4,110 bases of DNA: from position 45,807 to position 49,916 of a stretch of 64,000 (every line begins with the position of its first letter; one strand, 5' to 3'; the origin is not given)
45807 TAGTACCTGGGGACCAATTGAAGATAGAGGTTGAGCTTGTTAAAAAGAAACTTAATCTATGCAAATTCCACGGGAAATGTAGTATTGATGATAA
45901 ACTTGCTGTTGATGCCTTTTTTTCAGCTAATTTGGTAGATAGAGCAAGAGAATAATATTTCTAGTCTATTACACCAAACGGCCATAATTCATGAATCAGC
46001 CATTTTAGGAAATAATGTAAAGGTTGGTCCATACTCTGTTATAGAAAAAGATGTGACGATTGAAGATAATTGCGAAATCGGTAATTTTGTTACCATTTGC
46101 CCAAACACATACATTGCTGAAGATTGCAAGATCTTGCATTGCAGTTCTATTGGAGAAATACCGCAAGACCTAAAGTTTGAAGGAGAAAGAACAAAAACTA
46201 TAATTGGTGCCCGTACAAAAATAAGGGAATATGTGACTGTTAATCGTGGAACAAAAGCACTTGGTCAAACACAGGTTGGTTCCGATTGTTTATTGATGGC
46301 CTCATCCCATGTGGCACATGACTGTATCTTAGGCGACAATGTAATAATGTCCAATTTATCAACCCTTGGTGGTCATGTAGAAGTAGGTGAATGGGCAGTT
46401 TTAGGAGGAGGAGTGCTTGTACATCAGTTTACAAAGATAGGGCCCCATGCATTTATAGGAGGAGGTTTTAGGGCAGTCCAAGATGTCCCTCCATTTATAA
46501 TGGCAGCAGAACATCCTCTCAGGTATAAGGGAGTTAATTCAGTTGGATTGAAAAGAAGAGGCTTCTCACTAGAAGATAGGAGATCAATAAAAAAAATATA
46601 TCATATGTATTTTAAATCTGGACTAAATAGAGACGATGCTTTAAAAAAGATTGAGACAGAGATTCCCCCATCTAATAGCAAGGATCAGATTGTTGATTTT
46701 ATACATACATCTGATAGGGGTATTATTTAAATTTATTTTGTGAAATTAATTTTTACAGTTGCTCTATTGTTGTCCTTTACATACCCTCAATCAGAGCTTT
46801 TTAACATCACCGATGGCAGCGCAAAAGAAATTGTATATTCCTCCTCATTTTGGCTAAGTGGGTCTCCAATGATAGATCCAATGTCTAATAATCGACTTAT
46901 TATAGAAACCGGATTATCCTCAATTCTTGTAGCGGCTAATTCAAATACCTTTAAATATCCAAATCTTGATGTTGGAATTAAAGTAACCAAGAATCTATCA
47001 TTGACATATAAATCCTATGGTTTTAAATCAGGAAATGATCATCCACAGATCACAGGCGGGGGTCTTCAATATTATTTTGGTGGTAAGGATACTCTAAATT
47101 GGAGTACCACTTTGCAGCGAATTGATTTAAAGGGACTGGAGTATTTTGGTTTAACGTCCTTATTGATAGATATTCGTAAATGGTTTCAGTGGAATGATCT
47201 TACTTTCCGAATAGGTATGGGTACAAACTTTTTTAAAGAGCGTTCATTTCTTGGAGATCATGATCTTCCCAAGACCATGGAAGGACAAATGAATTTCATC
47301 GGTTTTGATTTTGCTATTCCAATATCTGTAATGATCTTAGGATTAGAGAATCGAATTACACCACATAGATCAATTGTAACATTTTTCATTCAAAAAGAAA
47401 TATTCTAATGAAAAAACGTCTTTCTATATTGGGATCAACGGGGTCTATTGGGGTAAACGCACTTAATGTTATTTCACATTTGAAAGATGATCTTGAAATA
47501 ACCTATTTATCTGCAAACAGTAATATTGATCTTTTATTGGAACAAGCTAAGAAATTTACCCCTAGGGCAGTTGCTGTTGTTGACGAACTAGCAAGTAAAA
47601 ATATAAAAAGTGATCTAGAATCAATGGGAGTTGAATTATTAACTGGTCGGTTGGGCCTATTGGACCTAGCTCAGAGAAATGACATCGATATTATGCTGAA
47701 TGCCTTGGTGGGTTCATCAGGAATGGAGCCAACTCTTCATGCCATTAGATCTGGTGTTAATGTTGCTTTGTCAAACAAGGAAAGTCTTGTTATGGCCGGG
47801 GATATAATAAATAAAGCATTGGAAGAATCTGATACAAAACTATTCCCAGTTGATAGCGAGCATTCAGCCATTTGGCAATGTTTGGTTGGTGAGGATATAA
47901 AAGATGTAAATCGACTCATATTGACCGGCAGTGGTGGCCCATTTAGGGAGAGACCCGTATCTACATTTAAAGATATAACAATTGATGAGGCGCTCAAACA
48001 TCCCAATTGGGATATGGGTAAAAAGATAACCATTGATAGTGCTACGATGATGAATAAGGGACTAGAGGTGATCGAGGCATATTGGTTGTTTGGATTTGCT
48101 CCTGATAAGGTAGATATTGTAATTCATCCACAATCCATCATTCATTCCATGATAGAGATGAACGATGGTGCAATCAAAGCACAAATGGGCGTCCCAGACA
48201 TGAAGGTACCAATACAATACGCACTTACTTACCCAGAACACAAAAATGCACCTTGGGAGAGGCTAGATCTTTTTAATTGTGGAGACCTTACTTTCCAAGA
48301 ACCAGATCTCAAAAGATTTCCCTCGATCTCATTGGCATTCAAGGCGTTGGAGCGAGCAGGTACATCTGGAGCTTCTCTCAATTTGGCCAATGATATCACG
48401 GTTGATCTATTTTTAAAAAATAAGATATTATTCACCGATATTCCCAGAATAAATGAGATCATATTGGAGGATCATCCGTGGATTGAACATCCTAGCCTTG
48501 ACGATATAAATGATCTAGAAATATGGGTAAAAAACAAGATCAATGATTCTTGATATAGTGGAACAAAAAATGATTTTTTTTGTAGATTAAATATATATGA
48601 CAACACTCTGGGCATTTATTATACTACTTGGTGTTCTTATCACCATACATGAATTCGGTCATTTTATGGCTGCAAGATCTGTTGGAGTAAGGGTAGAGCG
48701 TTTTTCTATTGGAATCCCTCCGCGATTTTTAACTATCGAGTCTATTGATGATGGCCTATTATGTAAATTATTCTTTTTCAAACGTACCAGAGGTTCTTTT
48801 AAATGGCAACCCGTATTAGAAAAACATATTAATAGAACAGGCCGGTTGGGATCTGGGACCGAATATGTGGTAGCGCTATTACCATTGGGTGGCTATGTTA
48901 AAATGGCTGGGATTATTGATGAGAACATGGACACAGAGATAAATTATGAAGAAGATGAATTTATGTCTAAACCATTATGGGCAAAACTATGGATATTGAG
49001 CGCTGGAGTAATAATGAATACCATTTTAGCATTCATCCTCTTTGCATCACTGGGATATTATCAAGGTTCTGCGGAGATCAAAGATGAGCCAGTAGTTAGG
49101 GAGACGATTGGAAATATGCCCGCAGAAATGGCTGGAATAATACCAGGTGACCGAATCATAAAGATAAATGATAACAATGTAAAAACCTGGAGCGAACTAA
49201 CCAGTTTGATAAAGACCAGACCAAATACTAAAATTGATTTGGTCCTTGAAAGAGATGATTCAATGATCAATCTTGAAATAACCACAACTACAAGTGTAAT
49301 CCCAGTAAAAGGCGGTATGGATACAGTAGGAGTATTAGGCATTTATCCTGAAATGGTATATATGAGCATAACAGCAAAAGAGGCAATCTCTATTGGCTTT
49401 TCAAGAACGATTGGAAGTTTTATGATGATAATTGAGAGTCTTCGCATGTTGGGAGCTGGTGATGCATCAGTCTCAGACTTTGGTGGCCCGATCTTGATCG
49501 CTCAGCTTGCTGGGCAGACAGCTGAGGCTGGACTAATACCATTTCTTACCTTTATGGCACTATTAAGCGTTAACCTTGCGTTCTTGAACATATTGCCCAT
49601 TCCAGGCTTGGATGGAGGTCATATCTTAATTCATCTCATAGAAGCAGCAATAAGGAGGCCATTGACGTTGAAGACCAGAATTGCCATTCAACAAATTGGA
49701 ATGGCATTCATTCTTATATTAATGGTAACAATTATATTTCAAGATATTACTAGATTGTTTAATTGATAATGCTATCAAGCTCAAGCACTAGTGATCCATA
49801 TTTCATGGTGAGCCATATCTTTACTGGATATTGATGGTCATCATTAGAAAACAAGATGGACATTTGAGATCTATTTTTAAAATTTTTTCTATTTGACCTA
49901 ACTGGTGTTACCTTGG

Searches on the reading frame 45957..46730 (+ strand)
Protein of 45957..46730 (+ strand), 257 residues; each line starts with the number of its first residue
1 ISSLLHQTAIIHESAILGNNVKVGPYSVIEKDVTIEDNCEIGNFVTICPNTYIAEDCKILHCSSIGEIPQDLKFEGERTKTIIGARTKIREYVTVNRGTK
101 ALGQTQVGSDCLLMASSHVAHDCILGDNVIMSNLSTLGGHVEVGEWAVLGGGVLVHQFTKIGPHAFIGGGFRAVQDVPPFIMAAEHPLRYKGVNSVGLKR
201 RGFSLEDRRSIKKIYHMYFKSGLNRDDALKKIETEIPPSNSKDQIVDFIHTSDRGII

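Call 7: search_protein_families(library=pfam, proteins=[window:45957-46730:+], max_evalue=0.001)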
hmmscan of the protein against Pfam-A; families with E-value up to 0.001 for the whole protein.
window:45957-46730:+ (257 aa): 5 families
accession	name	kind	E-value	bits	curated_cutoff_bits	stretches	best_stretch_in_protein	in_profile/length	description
PF00132.30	Hexapep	-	5.4e-28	95.9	27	3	15-47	2-34/36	Bacterial transferase hexapeptide (six repeats)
PF13720.11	Acetyltransf_11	-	1.5e-26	93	24.5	1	176-257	1-82/82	Udp N-acetylglucosamine O-acyltransferase; Domain 2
PF25084.1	LbH_EIF2B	-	2.5e-10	40.8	54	1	5-63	12-68/105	EIF2B subunit epsilon LbH domain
PF25087.1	GMPPB_C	-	2.3e-05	24.5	39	0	29-121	7-97/110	GMPPB C-terminal domain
PF24894.1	Hexapep_GlmU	-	4e-05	24.1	23.3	0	13-69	33-87/104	GlmU-like, C-terminal hexapeptide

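Call 25: search_solved_structures(query=window:45957-46730:+, max_evalue=1e-20, show_alignments=0)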
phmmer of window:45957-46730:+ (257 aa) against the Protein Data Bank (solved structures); distinct sequences matched with E-value up to 1e-20: 18.
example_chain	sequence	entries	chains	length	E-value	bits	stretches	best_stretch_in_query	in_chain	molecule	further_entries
4r36_A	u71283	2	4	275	8e-63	215.7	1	4-257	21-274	Putative acyl-[acyl-carrier-protein]--UDP-N-acetylglucosamine O-acyltransferase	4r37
6oss_A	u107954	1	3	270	3.3e-62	213.7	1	2-250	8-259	Acyl-[acyl-carrier-protein]--UDP-N-acetylglucosamine O-acyltransferase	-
4eqy_A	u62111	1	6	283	2e-58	201.3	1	3-257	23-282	Acyl-[acyl-carrier-protein]--UDP-N-acetylglucosamine O-acyltransferase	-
1lxa_A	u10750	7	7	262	1.5e-57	198.4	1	2-257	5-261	UDP N-ACETYLGLUCOSAMINE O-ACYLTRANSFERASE | Acyl-[acyl-carrier-protein]--UDP-N-acetylglucosamine O-acyltransferase | UDP-N-acetylglucosamine acyltransferase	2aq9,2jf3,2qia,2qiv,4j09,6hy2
2jf2_A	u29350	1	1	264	1.5e-57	198.4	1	2-257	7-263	ACYL-[ACYL-CARRIER-PROTEIN]--UDP-N-ACETYLGLUCOSAMINE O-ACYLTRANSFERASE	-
7okc_A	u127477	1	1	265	1.6e-57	198.4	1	2-257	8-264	Acyl-[acyl-carrier-protein]--UDP-N-acetylglucosamine O-acyltransferase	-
6p9p_A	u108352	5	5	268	1.6e-57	198.3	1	2-257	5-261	Acyl-[acyl-carrier-protein]--UDP-N-acetylglucosamine O-acyltransferase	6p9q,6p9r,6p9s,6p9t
4e6u_A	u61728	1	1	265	1.6e-55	191.8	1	3-257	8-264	Acyl-[acyl-carrier-protein]--UDP-N-acetylglucosamine O-acyltransferase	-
4e6t_A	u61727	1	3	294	2.2e-55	191.3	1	3-257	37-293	Acyl-[acyl-carrier-protein]--UDP-N-acetylglucosamine O-acyltransferase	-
3hsq_A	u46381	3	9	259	1.7e-52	181.9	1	5-256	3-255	Acyl-[acyl-carrier-protein]--UDP-N-acetylglucosamine O-acyltransferase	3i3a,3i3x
5jxx_A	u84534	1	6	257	3.6e-52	180.8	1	5-257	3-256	Acyl-[acyl-carrier-protein]--UDP-N-acetylglucosamine O-acyltransferase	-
5f42_A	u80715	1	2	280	2.2e-48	168.4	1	4-257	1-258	Acyl-[acyl-carrier-protein]--UDP-N-acetylglucosamine O-acyltransferase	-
7oj6_A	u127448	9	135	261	2.5e-48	168.2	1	3-237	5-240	Acyl-[acyl-carrier-protein]-UDP-N-acetylglucosamine O-acyltransferase | Acyl-[acyl-carrier-protein]--UDP-N-acetylglucosamine O-acyltransferase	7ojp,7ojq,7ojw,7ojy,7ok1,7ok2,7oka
5dem_A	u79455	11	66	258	2.6e-48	168.1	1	3-237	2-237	Acyl-[acyl-carrier-protein]--UDP-N-acetylglucosamine O-acyltransferase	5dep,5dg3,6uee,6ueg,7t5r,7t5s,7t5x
3r0s_A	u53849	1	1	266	1.8e-46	162.2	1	5-256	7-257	Acyl-[acyl-carrier-protein]--UDP-N-acetylglucosamine O-acyltransferase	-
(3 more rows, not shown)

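Call 46: search_protein_families(library=ncbifam, proteins=[window:45957-46730:+], max_evalue=0.001)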
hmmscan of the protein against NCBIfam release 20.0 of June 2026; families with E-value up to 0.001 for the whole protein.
window:45957-46730:+ (257 aa): 30 families (the best 25 are shown)
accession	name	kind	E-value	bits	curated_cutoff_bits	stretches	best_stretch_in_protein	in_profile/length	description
NF003657.0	PRK05289.1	equivalog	6.3e-97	323.8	226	1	4-257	5-259/264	acyl-ACP--UDP-N-acetylglucosamine O-acyltransferase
TIGR01852.1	lipid_A_lpxA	equivalog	1.5e-92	309.4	231.05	1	6-256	2-253/254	acyl-ACP--UDP-N-acetylglucosamine O-acyltransferase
TIGR03570.1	NeuD_NnaD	subfamily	1.5e-21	76.9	160.8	2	82-186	95-199/202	NeuD/PglB/VioB family sugar acetyltransferase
NF002060.0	PRK00892.1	subfamily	1.2e-18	67.3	207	2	5-65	104-164/345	UDP-3-O-(3-hydroxymyristoyl)glucosamine N-acyltransferase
TIGR01853.1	lipid_A_lpxD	equivalog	3.5e-18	65.6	242.5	2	5-65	95-155/325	UDP-3-O-(3-hydroxymyristoyl)glucosamine N-acyltransferase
NF010934.1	PRK14354.1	equivalog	7e-14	51.2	450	2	8-67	308-365/447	bifunctional UDP-N-acetylglucosamine diphosphorylase/glucosamine-1-phosphate N-acetyltransferase GlmU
NF010940.0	PRK14360.1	equivalog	3.4e-13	49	602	1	8-126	308-418/452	bifunctional UDP-N-acetylglucosamine diphosphorylase/glucosamine-1-phosphate N-acetyltransferase GlmU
TIGR01173.1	glmU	equivalog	1.7e-11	43.6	366.85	1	12-126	312-419/452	bifunctional UDP-N-acetylglucosamine diphosphorylase/glucosamine-1-phosphate N-acetyltransferase GlmU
TIGR03992.1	Arch_glmU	subfamily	4.2e-11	42.4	292.1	1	5-67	257-318/393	bifunctional sugar-1-phosphate nucleotidylyltransferase/acetyltransferase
NF010937.0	PRK14357.1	equivalog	9.7e-10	37.9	658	1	14-67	306-358/448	bifunctional UDP-N-acetylglucosamine diphosphorylase/glucosamine-1-phosphate N-acetyltransferase GlmU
NF010933.0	PRK14353.1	equivalog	1.4e-08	33.8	505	1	13-127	302-409/453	bifunctional UDP-N-acetylglucosamine diphosphorylase/glucosamine-1-phosphate N-acetyltransferase GlmU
NF041173.1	Sug_nt_acttase_Thmprot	equivalog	1.6e-08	33.9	600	1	7-67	259-318/405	bifunctional sugar-1-phosphate nucleotidylyltransferase/acetyltransferase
NF010935.0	PRK14355.1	equivalog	1.2e-07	30.7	718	1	80-163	262-349/459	bifunctional UDP-N-acetylglucosamine diphosphorylase/glucosamine-1-phosphate N-acetyltransferase GlmU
NF010932.0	PRK14352.1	equivalog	1.3e-07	30.7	611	0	13-67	323-376/488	bifunctional UDP-N-acetylglucosamine diphosphorylase/glucosamine-1-phosphate N-acetyltransferase GlmU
NF010936.0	PRK14356.1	equivalog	5.1e-07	29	666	1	13-130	320-431/456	bifunctional UDP-N-acetylglucosamine diphosphorylase/glucosamine-1-phosphate N-acetyltransferase GlmU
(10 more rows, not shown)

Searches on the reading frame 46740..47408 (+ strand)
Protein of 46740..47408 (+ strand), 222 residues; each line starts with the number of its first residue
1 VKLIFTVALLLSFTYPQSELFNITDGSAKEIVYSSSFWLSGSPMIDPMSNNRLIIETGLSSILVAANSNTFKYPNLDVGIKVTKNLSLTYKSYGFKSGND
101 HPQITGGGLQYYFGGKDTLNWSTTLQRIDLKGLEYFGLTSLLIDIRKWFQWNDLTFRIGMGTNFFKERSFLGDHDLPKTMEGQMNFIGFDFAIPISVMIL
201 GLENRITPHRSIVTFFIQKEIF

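Call 7: search_protein_families(library=pfam, proteins=[window:46740-47408:+], max_evalue=0.001)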
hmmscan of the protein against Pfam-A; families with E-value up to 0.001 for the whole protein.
window:46740-47408:+ (222 aa): 0 families

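Call 12: search_protein_families(library=pfam, proteins=[window:46740-47408:+], max_evalue=0.01)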
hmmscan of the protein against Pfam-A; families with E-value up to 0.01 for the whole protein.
window:46740-47408:+ (222 aa): 0 families

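Call 46: search_protein_families(library=ncbifam, proteins=[window:46740-47408:+], max_evalue=0.001)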
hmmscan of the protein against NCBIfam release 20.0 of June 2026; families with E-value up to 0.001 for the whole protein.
window:46740-47408:+ (222 aa): 0 families

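Call 78: find_related_loci(query=window:46740-47408:+, collection=metagenome_contigs, flank=2500)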
Query window:46740-47408:+ (222 aa) in metagenome_contigs; peptide patterns used: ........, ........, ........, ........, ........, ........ (x = any residue, [..] = any of these).
212 stretches matched a pattern; 8 encode a relative of the query (tblastn E <= 1e-3); 8 distinct loci.
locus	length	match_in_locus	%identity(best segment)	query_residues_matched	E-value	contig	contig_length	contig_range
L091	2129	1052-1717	81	1-222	2e-133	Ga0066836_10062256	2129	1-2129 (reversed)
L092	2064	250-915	81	1-222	1e-133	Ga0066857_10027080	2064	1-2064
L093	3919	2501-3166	60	1-222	1e-91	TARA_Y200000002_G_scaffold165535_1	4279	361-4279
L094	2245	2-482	98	63-222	4e-87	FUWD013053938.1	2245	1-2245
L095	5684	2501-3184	52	1-222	6e-77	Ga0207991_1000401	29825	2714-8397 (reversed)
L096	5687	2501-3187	50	1-222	1e-73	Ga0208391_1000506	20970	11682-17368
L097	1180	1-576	53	31-222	4e-74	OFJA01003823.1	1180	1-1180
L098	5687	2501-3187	47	1-222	1e-67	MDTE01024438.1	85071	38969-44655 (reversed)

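Call 83: search_solved_structures(query=A5, max_evalue=10, show_alignments=0)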
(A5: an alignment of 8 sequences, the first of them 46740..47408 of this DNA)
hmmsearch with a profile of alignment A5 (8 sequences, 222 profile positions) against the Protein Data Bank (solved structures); distinct sequences matched with E-value up to 10: 3.
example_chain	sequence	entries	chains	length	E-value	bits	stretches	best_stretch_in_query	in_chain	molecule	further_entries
5yl1_A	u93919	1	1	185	0.24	13.8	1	91-128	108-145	Capsid protein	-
6ab5_A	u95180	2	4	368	0.6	12.5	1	91-128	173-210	Capsid protein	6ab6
1nmo_A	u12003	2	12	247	2.1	10.7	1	24-53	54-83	Hypothetical protein ybgI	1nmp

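Call 84: predict_structure(protein=window:46740-47408:+)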
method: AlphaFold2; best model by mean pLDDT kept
length: 222 residues; sequences in the alignment: 1
mean_pLDDT: 30.0   pTM: 0.20
mean pLDDT of the five models: 30.0, 27.8, 26.8, 25.6, 24.7
residues with pLDDT >= 90: 0; 70-90: 0; 50-70: 0; < 50: 222
segments of 3 or more residues with pLDDT < 50: 1-222
pLDDT, mean of each block of 10 residues (from residue 1): 24 27 31 33 33 37 34 36 33 28 26 25 26 29 28 29 30 39 27 28 30 29 27
secondary structure, 60 per line:
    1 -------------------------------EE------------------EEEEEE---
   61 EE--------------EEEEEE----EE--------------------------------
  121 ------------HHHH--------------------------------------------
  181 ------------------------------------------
elements in order: E52-57 E77-82 H133-136

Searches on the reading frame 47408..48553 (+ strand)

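Call 7: search_protein_families(library=pfam, proteins=[window:47408-48553:+], max_evalue=0.001)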
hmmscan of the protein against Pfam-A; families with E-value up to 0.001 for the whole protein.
window:47408-48553:+ (381 aa): 3 families
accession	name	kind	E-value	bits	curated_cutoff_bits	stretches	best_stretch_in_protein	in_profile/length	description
PF08436.17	DXP_redisom_C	-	7.5e-40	135.4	26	1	145-228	1-84/84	1-deoxy-D-xylulose 5-phosphate reductoisomerase C-terminal domain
PF02670.22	DXP_reductoisom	-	1.7e-38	132.6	21.7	1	5-131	1-129/129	1-deoxy-D-xylulose 5-phosphate reductoisomerase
PF13288.12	DXPR_C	-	1.2e-34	119.5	27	1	260-376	1-114/115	DXP reductoisomerase C-terminal domain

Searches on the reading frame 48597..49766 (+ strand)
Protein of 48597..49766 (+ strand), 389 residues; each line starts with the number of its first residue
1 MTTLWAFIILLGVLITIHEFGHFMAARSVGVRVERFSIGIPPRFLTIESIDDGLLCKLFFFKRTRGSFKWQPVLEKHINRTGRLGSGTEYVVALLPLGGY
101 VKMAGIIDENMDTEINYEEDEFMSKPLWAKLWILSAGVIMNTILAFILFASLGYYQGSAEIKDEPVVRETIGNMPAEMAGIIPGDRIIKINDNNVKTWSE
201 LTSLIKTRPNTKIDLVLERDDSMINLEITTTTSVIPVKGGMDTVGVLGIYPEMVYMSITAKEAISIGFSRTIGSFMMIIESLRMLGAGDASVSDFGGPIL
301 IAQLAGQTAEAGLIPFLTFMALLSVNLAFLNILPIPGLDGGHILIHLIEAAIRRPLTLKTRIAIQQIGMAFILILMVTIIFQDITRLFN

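Call 7: search_protein_families(library=pfam, proteins=[window:48597-49766:+], max_evalue=0.001)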
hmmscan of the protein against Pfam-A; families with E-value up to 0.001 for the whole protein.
window:48597-49766:+ (389 aa): 4 families
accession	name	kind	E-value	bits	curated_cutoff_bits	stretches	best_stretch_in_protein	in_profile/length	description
PF02163.28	Peptidase_M50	-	3.5e-57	193.7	27.2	2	85-375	44-221/221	Peptidase family M50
PF17820.7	PDZ_6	-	8.4e-09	35.5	27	1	173-219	8-54/54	PDZ domain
PF13180.12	PDZ_2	-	2.5e-08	34.5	27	1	162-229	11-79/80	PDZ domain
PF00595.29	PDZ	-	1.3e-06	29.1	23.2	1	162-216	24-79/81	PDZ domain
